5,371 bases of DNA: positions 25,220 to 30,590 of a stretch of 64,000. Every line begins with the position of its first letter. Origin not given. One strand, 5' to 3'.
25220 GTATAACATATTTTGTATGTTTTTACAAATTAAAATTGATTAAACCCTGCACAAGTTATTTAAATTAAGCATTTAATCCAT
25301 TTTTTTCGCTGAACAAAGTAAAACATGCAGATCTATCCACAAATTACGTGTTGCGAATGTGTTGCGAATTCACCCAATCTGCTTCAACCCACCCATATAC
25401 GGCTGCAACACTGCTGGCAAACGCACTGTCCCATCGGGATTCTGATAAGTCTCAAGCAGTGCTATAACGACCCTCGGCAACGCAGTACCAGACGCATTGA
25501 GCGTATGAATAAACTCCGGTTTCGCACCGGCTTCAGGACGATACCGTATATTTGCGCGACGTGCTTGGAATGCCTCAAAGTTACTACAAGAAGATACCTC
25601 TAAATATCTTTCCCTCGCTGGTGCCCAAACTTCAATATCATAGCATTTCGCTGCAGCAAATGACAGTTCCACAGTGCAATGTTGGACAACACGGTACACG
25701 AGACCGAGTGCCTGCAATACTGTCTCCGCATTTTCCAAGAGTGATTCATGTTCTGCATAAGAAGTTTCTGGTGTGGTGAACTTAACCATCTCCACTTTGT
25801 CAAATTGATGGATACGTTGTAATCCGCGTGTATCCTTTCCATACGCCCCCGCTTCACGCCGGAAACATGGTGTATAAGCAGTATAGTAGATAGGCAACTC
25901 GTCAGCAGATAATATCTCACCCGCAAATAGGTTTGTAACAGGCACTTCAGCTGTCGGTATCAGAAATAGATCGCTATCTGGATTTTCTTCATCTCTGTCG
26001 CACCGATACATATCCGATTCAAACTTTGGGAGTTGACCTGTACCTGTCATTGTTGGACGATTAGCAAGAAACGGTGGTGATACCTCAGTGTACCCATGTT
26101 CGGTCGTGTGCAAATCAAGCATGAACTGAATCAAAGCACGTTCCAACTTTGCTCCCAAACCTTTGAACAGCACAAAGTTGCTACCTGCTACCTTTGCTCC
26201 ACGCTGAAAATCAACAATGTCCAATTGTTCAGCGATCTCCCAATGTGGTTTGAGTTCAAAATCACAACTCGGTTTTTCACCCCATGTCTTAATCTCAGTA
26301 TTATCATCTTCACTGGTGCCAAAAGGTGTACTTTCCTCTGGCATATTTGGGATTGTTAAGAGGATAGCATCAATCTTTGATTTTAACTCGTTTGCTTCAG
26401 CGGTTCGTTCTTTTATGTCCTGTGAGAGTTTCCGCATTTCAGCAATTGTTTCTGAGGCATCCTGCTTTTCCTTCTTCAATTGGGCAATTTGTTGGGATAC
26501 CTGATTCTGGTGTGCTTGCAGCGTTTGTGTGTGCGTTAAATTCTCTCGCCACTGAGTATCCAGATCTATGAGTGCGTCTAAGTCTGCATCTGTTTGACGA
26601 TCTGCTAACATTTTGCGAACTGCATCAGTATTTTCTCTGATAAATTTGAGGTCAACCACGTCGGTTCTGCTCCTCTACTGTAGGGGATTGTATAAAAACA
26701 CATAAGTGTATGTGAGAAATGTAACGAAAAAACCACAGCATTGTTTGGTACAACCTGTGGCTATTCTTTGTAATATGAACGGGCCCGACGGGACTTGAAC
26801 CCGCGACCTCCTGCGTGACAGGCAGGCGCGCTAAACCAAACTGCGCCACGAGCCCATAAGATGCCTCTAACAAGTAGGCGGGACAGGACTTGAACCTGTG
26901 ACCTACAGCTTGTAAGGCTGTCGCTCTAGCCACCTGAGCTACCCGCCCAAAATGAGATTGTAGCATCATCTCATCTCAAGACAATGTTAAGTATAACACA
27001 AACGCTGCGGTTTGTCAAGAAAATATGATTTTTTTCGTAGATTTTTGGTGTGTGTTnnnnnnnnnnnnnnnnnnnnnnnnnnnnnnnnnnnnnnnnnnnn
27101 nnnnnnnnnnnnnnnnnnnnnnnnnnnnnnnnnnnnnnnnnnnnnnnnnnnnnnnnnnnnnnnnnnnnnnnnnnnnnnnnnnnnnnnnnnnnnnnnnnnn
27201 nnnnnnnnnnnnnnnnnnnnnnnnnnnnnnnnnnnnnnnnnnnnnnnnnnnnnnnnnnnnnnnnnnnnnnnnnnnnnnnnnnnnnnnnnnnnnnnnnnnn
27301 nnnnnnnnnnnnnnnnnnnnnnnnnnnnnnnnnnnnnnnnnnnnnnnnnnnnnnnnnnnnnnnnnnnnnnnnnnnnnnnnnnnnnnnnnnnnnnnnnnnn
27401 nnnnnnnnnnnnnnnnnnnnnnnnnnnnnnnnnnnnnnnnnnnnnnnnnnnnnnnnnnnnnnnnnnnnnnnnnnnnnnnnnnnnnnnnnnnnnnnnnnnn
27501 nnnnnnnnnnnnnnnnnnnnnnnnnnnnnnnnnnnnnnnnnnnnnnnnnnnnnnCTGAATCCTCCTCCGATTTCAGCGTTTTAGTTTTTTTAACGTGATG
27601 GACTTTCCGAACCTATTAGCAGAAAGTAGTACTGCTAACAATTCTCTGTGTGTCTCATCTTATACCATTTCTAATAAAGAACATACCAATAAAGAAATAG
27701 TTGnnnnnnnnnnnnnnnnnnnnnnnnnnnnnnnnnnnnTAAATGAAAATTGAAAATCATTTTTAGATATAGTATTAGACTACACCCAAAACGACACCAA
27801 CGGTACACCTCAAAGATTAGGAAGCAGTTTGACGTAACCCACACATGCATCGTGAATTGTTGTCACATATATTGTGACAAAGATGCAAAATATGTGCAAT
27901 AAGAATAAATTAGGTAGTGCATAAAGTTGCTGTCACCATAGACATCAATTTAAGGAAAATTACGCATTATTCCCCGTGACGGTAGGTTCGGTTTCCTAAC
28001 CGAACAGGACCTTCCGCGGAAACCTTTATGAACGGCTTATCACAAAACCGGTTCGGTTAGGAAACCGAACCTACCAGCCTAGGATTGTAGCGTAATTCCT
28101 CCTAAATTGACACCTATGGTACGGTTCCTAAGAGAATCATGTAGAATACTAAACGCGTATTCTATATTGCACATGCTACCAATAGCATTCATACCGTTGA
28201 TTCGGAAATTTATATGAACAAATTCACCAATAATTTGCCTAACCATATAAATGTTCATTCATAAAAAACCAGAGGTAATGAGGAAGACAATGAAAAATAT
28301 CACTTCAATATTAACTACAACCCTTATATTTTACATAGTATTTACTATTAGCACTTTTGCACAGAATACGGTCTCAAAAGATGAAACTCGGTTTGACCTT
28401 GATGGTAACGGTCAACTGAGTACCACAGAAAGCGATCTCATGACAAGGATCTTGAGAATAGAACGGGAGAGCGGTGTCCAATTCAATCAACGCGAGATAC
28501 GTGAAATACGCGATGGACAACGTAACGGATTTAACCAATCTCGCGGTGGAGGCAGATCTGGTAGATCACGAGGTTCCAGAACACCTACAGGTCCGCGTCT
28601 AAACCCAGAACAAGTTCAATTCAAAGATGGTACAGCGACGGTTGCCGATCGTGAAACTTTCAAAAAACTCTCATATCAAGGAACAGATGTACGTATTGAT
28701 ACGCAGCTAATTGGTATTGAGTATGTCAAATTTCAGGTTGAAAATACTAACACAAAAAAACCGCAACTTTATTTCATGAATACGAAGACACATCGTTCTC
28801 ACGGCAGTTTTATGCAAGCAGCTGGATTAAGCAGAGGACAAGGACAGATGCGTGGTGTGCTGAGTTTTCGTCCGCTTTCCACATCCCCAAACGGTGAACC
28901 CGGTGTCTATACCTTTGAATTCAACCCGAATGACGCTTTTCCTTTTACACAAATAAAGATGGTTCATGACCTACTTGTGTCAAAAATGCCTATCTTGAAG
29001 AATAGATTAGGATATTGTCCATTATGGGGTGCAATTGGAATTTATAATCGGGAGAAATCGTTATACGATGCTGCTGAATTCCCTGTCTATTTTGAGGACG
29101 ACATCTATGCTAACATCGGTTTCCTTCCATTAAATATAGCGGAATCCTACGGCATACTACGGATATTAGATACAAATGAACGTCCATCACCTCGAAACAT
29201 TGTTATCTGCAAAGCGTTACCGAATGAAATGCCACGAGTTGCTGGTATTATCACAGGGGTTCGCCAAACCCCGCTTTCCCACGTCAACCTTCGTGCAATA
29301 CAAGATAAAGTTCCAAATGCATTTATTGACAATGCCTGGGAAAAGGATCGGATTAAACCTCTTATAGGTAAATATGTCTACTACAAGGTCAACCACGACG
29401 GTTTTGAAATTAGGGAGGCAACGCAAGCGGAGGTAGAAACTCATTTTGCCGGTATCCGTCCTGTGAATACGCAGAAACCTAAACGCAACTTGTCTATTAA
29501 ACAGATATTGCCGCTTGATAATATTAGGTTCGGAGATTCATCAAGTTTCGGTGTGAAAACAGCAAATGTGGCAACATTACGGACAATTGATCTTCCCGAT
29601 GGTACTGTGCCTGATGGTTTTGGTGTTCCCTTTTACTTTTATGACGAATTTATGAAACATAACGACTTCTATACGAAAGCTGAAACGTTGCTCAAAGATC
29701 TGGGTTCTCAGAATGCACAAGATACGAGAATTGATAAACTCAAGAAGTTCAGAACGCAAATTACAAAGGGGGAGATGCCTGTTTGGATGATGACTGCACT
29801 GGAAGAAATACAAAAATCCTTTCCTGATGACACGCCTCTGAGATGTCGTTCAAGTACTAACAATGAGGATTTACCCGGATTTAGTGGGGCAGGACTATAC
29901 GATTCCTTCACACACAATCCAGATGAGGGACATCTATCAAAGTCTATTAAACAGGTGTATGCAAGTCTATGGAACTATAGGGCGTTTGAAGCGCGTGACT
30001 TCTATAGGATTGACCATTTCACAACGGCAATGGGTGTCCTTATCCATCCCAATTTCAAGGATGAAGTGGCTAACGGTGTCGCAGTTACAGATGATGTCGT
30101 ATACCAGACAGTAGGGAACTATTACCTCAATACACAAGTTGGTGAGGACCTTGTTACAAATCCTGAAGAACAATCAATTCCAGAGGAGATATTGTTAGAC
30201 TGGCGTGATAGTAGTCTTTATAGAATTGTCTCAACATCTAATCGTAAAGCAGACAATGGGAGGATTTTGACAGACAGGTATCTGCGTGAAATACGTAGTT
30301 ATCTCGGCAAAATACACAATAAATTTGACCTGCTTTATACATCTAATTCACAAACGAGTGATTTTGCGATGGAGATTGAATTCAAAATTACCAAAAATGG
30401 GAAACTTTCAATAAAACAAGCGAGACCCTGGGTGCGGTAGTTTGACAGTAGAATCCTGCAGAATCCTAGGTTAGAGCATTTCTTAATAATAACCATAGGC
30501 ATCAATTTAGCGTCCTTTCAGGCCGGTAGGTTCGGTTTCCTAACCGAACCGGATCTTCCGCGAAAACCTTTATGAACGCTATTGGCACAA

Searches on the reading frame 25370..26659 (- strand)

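Call 67: search_protein_families(library=pfam, proteins=[window:25370-26659:-], max_evalue=0.000001)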
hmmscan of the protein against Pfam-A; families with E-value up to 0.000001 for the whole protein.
window:25370-26659:- (429 aa): 2 families
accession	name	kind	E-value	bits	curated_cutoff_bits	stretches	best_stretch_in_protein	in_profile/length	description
PF00587.30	tRNA-synt_2b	-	2.3e-38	132.5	29.3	1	218-405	1-179/179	tRNA synthetase class II core domain (G, H, P, S and T)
PF02403.27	Seryl_tRNA_N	-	3.1e-31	108.3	28.2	1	1-107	1-108/108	Seryl-tRNA synthetase N-terminal domain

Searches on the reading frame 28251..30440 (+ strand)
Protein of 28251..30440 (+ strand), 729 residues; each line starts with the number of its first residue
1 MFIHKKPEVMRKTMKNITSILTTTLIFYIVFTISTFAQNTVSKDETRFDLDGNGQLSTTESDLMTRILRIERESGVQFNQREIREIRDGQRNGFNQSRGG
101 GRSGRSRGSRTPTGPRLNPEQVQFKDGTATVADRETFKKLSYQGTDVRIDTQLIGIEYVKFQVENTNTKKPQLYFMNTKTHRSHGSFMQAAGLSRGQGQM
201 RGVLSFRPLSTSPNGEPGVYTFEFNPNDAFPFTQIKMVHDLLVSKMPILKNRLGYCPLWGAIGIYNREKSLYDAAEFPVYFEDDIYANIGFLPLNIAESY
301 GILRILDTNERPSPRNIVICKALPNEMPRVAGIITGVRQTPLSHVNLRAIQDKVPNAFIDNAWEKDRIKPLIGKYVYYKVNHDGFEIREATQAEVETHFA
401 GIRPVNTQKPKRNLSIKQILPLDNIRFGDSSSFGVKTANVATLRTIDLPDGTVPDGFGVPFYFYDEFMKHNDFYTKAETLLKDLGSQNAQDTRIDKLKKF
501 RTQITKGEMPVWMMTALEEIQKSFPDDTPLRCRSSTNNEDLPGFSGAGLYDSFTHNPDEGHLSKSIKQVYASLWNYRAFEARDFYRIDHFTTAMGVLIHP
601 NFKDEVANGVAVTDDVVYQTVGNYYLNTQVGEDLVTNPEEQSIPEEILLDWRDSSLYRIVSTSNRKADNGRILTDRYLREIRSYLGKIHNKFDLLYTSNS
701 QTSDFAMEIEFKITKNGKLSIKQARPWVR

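Call 67: search_protein_families(library=pfam, proteins=[window:28251-30440:+], max_evalue=0.000001)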
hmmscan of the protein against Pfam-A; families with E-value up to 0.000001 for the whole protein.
window:28251-30440:+ (729 aa): 1 family
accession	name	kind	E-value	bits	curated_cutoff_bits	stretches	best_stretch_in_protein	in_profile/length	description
PF01326.24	PPDK_N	-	1.1e-25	91.1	27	1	432-727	3-309/328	Pyruvate phosphate dikinase, AMP/ATP-binding domain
